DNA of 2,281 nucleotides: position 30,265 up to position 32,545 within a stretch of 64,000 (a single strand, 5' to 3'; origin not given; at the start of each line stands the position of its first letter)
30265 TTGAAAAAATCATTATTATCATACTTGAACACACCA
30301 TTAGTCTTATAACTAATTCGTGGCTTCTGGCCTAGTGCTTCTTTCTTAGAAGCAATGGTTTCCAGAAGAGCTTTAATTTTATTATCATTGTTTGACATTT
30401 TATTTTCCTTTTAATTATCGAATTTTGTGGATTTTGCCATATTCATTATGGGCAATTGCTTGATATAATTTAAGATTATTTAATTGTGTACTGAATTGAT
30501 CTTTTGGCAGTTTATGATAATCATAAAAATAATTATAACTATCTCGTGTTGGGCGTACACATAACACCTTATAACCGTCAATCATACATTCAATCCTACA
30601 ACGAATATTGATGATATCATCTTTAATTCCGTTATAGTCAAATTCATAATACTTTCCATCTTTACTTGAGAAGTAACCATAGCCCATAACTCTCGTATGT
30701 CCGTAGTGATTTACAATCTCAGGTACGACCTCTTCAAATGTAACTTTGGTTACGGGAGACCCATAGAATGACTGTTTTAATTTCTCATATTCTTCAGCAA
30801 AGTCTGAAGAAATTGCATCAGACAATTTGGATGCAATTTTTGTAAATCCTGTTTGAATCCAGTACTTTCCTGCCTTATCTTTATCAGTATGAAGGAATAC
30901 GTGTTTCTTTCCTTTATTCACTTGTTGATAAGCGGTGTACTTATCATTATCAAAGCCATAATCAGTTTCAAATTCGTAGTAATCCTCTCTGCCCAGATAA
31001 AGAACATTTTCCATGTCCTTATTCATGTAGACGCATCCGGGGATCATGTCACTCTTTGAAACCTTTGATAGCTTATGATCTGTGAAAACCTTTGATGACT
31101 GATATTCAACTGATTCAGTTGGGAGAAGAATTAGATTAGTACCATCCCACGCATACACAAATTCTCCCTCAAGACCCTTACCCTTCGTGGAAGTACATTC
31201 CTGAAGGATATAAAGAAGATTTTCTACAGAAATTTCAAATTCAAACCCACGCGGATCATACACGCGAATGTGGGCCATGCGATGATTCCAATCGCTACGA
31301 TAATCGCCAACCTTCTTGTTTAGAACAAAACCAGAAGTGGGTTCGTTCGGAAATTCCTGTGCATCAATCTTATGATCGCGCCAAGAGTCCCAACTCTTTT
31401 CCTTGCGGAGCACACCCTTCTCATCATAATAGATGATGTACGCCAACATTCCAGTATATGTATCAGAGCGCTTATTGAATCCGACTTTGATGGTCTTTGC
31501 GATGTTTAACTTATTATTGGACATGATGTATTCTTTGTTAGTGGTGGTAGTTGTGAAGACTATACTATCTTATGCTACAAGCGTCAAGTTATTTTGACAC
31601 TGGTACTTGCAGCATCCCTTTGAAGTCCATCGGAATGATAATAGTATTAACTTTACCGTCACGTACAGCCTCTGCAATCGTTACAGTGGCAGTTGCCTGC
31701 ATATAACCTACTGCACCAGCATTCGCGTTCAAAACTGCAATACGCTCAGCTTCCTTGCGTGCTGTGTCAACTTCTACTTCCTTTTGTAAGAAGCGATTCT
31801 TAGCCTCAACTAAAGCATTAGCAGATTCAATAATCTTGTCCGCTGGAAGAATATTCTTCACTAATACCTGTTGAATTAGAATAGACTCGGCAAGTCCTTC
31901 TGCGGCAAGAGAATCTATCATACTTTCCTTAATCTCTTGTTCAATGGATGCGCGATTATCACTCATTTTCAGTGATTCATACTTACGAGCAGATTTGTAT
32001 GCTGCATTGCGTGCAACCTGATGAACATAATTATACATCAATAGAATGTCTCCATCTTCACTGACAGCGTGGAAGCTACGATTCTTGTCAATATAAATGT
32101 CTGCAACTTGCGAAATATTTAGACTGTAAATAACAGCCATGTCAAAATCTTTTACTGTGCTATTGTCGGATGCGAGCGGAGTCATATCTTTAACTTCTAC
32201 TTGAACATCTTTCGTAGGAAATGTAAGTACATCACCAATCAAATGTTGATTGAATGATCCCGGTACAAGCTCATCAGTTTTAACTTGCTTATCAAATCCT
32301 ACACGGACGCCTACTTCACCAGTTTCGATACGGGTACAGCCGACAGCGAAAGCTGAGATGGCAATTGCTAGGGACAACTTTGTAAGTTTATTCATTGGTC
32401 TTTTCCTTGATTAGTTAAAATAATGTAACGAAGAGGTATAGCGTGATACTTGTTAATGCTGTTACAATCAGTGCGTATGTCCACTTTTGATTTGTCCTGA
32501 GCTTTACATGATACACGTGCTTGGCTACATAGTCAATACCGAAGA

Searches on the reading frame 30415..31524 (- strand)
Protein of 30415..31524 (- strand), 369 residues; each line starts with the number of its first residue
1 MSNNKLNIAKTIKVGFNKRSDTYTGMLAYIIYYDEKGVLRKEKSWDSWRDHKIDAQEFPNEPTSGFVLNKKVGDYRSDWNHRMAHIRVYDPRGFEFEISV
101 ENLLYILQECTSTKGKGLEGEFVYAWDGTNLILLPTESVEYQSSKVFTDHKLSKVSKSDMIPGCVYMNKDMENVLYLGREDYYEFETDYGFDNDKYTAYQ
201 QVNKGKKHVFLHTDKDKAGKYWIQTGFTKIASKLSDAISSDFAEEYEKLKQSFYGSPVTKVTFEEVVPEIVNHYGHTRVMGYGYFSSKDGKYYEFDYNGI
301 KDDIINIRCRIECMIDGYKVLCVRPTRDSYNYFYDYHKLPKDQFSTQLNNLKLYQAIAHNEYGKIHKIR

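Call 12: search_protein_families(library=pfam, proteins=[window:30415-31524:-], max_evalue=0.001)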
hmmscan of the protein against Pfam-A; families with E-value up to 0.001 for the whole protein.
window:30415-31524:- (369 aa): 0 families

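Call 13: search_protein_families(library=phrogs, proteins=[window:30415-31524:-], max_evalue=0.001)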
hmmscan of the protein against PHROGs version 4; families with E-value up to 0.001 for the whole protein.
window:30415-31524:- (369 aa): 4 families
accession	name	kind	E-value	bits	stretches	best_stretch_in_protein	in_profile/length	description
phrog_2475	-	unknown function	8.3e-79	266.8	1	4-269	2-251/383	-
phrog_6266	-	unknown function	7.9e-15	56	1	5-164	2-164/328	-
phrog_30990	-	unknown function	6.4e-09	36.6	1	50-139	64-152/282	-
phrog_14061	-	unknown function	1.1e-07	32.4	1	41-119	38-111/402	-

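Call 15: search_dna_similar(query=window:30415-31524:-, collection=phages, mode=protein, max_rows=20)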
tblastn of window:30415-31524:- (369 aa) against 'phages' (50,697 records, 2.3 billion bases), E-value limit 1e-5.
Records with a match: 308; places in all: 309; records where one place covers at least 80% of the query: 9.
Best place of each record, by identity: <60% 308.
By first word of the organism name: Bacillus 139; Pseudomonas 136; Prevotella 15; Vibrio 6; Yersinia 4; Xanthomonas 3; Clostridioides 2; Synechococcus 1; Sinorhizobium 1; Ralstonia 1.
By host as written in the record: Pseudomonas aeruginosa 52; Pseudomonas aeruginosa PAO1 30; - 25; Bacillus cereus 24; Bacillus thuringiensis subsp. kurstaki 20; Prevotella sp. 15; Bacillus thuringiensis kurstaki 11; Pseudomonas aeruginosa PAK 10; and 67 more.
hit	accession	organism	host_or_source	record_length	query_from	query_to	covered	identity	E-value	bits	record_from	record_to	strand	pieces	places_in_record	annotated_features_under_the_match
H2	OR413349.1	Vibrio phage pv27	Vibrio parahaemolyticus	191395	1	272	74%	46.4%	1e-60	216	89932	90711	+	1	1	hypothetical protein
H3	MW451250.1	Vibrio phage phiTY18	Vibrio parahaemolyticus TY18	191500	1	272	74%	46.4%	1e-60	216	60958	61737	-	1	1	record has no annotation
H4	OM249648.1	Vibrio phage phiKT1024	Vibrio sp.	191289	1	269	73%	46.5%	3e-60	215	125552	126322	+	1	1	hypothetical protein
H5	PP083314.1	Vibrio phage VB_VaC_SRILMA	Vibrio alginolyticus CECT 521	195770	1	269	73%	46.2%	2e-59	213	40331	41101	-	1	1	hypothetical protein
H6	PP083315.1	Vibrio phage VB_VaC_TDDLMA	Vibrio alginolyticus CECT 521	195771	1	269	73%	46.2%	2e-59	213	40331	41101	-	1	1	hypothetical protein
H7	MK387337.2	Vibrio phage Va1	Vibrio alginolyticus NBRC 15630 = ATCC ...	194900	1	263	71%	46.4%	2e-60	216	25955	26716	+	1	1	hypothetical protein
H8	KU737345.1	Bacillus phage Juglone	Bacillus thuringiensis subsp. kurstaki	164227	3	271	73%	44.5%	2e-58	209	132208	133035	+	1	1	hypothetical protein (x2)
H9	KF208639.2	Bacillus phage Troll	Bacilluls thuringiensis kurstaki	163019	3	271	73%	44.5%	3e-58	209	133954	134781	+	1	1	218: hypothetical protein | 217: hypothetical protein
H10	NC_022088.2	Bacillus phage Troll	Bacilluls thuringiensis kurstaki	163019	3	271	73%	44.5%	3e-58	209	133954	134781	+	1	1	218: hypothetical protein | 217: hypothetical protein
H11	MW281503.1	Bacillus phage Anthos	Bacillus thuringiensis subsp. kurstaki ...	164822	3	271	73%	44.5%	3e-58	209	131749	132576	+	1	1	hypothetical protein (x2)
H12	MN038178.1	Bacillus phage Beyonphe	Bacillus cereus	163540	3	271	73%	44.5%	4e-58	209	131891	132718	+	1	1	221: hypothetical protein | 220: hypothetical protein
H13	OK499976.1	Bacillus phage vB_BanH_JarJar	Bacillus anthracis Sterne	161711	3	271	73%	44.5%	4e-58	209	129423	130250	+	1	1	hypothetical protein (x2)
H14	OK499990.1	Bacillus phage vB_BanH_RonSwanson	Bacillus anthracis Sterne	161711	3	271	73%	44.5%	4e-58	209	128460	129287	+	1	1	hypothetical protein (x2)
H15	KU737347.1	Bacillus phage Phrodo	Bacillus thuringiensis subsp. kurstaki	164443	3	271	73%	44.5%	4e-58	209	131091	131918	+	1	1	hypothetical protein (x2)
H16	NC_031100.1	Bacillus phage Phrodo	Bacillus thuringiensis subsp. kurstaki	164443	3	271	73%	44.5%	4e-58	209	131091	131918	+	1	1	hypothetical protein (x2)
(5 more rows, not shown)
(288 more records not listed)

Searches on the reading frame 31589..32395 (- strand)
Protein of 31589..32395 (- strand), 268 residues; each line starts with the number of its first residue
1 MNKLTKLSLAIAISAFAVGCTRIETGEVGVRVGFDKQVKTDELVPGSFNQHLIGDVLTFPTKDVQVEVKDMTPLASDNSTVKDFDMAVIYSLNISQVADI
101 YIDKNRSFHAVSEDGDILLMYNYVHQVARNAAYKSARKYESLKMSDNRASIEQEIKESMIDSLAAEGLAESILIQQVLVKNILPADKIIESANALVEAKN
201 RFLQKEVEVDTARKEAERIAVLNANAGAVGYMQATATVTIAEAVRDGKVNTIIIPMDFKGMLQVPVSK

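Call 64: search_protein_families(library=phrogs, proteins=[window:31589-32395:-], max_evalue=0.001)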
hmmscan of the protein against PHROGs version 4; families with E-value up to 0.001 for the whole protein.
window:31589-32395:- (268 aa): 2 families
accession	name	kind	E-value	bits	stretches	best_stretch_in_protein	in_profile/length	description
phrog_200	-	other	5.8e-28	99.1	1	3-243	83-308/379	lipoprotein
phrog_21428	-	unknown function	0.00097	20.1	0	1-32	1-33/63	-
